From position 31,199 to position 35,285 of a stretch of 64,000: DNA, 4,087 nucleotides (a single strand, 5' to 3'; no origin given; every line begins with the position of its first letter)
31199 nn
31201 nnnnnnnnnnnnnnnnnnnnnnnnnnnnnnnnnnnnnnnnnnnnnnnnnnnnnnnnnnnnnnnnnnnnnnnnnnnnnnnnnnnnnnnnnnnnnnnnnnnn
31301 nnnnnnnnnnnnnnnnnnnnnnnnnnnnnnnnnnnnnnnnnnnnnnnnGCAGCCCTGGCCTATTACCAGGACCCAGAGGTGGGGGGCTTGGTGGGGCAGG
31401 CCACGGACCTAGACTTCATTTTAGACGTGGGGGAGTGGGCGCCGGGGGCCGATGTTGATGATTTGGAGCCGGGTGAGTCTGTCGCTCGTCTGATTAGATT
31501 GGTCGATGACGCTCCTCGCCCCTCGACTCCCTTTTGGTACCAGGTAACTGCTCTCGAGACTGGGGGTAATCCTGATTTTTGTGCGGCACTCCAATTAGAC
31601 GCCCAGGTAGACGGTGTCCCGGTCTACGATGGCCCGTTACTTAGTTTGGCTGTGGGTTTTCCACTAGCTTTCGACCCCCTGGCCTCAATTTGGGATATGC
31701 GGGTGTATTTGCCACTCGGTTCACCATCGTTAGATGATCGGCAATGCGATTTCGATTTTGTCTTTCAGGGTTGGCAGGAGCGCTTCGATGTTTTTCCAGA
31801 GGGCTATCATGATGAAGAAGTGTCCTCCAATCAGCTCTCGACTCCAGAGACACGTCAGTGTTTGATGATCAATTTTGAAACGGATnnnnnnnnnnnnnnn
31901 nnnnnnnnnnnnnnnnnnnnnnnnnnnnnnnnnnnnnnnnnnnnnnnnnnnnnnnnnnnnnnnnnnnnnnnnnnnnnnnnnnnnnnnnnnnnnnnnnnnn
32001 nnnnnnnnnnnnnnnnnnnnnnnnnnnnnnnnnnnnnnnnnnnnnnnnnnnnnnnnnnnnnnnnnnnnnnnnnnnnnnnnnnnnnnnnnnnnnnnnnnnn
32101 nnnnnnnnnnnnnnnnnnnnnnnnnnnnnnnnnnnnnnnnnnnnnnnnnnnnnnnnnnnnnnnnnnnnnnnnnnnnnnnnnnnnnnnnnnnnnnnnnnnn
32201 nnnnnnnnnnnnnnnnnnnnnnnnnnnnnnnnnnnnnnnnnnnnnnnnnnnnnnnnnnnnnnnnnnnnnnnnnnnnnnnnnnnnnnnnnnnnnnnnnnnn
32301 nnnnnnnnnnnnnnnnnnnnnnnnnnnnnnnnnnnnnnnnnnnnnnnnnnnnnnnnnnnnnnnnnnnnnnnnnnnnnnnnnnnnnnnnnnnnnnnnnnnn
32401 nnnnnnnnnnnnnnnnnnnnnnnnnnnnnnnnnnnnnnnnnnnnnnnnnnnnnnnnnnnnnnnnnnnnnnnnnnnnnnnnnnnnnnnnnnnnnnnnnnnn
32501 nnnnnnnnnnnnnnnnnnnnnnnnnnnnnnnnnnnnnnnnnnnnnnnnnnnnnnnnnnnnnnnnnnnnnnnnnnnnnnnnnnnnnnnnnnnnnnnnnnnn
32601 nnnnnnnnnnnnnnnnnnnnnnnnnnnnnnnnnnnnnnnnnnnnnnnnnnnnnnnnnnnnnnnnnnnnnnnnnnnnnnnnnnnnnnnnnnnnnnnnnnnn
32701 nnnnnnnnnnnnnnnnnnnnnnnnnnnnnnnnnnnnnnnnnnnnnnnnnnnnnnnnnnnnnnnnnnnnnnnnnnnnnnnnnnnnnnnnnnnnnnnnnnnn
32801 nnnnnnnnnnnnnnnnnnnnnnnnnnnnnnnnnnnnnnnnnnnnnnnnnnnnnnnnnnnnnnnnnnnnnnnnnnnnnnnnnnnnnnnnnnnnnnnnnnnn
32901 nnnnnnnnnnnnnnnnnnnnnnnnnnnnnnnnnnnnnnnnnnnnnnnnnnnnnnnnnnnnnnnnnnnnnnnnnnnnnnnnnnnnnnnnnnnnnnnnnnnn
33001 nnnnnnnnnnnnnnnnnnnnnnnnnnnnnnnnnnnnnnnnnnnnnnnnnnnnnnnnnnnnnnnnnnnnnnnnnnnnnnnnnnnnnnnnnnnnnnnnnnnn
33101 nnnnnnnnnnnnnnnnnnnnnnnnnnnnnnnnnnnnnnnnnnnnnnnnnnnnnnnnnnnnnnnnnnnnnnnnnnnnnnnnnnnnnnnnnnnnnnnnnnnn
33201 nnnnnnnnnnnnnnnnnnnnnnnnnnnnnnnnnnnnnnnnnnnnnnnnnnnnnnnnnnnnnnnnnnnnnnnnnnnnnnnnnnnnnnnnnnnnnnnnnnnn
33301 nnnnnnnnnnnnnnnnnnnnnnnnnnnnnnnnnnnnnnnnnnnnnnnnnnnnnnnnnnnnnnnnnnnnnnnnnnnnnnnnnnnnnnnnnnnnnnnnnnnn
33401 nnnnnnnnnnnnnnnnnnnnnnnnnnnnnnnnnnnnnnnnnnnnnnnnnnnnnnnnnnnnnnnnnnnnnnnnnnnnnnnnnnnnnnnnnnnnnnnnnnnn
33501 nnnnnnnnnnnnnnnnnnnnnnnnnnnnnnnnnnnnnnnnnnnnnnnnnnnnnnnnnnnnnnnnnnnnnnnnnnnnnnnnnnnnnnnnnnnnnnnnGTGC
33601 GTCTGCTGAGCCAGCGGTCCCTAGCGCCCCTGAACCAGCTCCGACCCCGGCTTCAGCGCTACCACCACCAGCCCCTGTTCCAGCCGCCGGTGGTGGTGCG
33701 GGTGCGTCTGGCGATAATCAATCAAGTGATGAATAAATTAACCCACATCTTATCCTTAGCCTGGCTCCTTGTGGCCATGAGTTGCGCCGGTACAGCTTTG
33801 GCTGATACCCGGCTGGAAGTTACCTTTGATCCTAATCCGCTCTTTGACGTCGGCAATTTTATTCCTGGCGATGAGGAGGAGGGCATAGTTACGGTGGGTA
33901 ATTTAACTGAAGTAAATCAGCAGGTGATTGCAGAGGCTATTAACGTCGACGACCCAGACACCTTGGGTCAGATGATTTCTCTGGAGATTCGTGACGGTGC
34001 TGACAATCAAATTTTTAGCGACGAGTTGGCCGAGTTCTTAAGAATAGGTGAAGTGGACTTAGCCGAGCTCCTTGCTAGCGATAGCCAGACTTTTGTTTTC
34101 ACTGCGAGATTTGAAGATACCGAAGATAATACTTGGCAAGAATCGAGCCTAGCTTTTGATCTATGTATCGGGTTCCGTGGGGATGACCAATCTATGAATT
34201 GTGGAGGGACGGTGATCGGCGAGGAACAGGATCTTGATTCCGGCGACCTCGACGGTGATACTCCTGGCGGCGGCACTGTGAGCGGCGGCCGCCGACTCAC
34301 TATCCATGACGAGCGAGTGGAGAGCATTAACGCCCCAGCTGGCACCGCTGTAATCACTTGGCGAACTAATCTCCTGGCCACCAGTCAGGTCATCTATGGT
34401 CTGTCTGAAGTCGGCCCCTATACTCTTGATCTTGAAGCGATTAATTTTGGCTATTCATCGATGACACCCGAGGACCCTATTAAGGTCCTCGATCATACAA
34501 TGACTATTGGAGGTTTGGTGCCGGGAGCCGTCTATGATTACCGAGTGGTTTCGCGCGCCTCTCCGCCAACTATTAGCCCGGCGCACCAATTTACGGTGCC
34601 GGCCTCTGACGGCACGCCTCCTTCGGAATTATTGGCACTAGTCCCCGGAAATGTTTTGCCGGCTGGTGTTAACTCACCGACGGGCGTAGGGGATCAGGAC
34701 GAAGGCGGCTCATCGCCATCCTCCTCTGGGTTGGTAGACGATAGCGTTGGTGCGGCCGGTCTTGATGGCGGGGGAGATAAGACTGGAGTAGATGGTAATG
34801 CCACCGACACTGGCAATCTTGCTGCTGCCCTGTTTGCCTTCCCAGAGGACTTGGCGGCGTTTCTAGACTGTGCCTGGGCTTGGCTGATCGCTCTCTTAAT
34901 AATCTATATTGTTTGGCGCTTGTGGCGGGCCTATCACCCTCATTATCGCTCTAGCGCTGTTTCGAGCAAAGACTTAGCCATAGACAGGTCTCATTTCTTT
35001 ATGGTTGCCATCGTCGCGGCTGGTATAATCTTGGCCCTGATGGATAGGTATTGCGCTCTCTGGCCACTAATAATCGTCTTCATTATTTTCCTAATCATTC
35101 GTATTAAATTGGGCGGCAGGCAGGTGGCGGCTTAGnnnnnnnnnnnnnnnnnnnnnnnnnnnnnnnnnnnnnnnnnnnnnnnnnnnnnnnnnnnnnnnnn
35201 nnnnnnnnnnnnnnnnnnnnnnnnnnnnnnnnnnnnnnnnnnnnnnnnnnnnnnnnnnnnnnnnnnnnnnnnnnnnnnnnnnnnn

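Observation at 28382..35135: SipW-type signal peptidase flanked by three or four large secreted substrates with SipW-cognate (TasA-like) N-termini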

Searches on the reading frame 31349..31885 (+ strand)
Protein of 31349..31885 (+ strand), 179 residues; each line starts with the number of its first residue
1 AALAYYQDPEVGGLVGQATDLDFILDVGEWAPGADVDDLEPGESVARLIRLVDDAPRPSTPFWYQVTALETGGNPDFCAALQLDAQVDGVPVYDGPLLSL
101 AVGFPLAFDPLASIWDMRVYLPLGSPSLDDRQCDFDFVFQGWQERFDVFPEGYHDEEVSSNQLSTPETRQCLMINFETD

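Call 49: search_solved_structures(query=A3, max_evalue=10, show_alignments=2)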
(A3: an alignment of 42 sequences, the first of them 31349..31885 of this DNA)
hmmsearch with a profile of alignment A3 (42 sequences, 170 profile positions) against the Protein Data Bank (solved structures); distinct sequences matched with E-value up to 10: 1.
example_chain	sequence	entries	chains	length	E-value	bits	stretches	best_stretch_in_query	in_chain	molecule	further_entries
8aur_A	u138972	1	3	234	0.37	13.9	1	6-60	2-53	Major biofilm matrix component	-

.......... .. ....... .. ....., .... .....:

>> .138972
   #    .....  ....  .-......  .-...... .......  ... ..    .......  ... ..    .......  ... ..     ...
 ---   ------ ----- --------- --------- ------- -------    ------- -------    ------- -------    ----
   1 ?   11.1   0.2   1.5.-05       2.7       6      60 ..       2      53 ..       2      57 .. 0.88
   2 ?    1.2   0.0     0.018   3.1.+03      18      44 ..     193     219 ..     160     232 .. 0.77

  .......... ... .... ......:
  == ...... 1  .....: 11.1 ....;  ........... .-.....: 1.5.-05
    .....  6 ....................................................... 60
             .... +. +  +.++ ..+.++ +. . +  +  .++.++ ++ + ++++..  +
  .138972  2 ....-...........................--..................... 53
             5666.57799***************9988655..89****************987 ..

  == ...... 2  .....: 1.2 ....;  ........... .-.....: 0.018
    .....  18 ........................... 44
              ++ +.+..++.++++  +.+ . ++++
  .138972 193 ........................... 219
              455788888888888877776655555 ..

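Call 51: search_protein_families(library=ncbifam, alignment_id=A3, max_evalue=0.1)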
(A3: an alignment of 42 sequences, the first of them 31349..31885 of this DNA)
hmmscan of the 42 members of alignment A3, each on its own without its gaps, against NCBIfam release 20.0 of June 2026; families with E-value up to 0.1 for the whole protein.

A. member 1, window:31349-31885:+ (179 aa): 0 families

B. families by the number of members that match (of 42 scanned): 6 families
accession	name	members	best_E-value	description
TIGR04088.1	cognate_SipW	5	0.00039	SipW-dependent-type signal peptide-containing protein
NF041220.1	BagH_FevF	1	0.00095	bagremycin/ferroverdin biosynthesis o-aminophenol oxidase BagH/FevF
TIGR03000.1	plancto_dom_1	1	0.0023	TIGR03000 domain-containing protein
TIGR04492.1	VioB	1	0.067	iminophenyl-pyruvate dimer synthase VioB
NF040633.1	FadD32_Coryne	1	0.083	FadD32-like long-chain-fatty-acid--AMP ligase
NF033939.0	DESULF_POR1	1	0.099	outer membrane homotrimeric porin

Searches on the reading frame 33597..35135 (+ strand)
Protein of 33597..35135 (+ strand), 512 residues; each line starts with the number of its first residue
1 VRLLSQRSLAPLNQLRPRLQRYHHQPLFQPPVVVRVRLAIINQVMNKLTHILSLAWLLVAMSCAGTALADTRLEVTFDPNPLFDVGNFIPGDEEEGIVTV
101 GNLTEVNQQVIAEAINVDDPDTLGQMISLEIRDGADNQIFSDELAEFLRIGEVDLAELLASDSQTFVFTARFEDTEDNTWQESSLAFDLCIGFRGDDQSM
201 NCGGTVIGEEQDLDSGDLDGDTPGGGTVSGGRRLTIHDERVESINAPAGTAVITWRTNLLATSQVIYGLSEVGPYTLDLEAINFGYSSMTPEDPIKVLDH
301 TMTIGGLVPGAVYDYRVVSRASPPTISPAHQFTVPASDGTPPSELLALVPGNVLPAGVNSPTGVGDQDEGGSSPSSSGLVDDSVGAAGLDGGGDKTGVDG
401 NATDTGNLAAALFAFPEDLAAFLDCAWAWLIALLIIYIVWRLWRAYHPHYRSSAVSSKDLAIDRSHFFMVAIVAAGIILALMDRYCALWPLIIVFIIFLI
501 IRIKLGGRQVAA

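Call 3: search_protein_families(library=pfam, proteins=[window:33597-35135:+], max_evalue=0.1)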
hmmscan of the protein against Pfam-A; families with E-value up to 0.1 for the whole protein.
window:33597-35135:+ (512 aa): 1 family
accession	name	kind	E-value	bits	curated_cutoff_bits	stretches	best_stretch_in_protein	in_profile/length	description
PF16656.11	Pur_ac_phosph_N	-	2.4e-07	31.7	30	1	244-333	8-92/93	Purple acid Phosphatase, N-terminal domain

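Call 4: search_protein_families(library=ncbifam, proteins=[window:33597-35135:+], max_evalue=0.1)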
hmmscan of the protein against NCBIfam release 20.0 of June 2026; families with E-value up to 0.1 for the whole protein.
window:33597-35135:+ (512 aa): 0 families

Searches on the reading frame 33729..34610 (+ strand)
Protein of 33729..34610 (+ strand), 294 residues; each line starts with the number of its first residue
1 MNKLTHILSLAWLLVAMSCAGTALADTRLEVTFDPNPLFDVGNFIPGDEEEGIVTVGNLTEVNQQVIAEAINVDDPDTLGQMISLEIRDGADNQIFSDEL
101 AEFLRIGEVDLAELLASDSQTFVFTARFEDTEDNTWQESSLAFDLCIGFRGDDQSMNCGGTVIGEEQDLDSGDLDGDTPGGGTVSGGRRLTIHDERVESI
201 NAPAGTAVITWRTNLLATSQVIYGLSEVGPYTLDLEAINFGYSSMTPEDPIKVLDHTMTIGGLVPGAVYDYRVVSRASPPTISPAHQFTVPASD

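Call 34: find_homologous_proteins(query=window:33729-34610:+)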
Query seq(294 aa) (294 aa): 129 proteins with E <= 0.001 among 2589 candidates; the best 120 are listed.
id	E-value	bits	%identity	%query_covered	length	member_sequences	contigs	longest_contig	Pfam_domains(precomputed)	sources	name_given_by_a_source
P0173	8.9e-180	614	100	95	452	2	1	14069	PF16656.12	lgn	-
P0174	1.8e-87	311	54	97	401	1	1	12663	PF16656.12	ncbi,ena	-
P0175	3.3e-85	304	53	96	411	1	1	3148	PF16656.12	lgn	-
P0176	8.7e-76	273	51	95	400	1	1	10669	PF16656.12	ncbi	-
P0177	1.0e-74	269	51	93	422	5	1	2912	PF16656.12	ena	-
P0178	8.7e-70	253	45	99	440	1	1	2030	PF16656.12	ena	-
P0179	1.0e-69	253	48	89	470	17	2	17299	PF16656.12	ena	-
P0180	6.2e-69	250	45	97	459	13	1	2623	PF16656.12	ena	-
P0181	3.1e-68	248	46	99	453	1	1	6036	PF16656.12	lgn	-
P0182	2.6e-67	245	47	94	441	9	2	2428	PF16656.12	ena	-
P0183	2.5e-66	242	45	97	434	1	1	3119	PF16656.12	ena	-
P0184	4.2e-66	241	47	99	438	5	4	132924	PF16656.12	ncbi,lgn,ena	ncbi:MAG: fibronectin type III domain-containing protein [Patescibacteria group bacterium]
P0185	6.6e-65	237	45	97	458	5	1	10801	PF16656.12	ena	-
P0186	1.0e-64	237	47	99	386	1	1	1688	PF16656.12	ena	-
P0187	1.2e-64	236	45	93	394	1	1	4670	PF16656.12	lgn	-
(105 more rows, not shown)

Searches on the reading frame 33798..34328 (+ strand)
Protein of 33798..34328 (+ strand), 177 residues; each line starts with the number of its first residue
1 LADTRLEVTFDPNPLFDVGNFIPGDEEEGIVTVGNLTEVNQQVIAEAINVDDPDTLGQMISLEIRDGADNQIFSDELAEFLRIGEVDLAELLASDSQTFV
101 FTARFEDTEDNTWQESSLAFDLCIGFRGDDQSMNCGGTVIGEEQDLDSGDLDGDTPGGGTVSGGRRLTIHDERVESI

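Call 53: predict_structure(alignment_id=A2)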
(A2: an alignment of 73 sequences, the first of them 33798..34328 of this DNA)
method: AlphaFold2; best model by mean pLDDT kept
length: 177 residues; sequences in the alignment: 73
mean_pLDDT: 84.7   pTM: 0.75
mean pLDDT of the five models: 84.7, 82.4, 80.8, 80.4, 80.0
residues with pLDDT >= 90: 119; 70-90: 21; 50-70: 12; < 50: 25
segments of 3 or more residues with pLDDT < 50: 147-152, 154-171
pLDDT, mean of each block of 10 residues (from residue 1): 87 91 95 97 97 95 98 98 97 98 95 89 95 89 57 44 40 53
secondary structure, 60 per line:
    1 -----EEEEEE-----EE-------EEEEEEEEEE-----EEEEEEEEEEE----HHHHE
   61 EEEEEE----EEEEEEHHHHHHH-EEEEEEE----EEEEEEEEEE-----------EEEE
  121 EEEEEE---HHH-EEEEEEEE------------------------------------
elements in order: E6-11 E26-35 E41-51 H56-59 E60-66 E71-76 H77-83 E85-91 E96-105 E117-126 E134-141
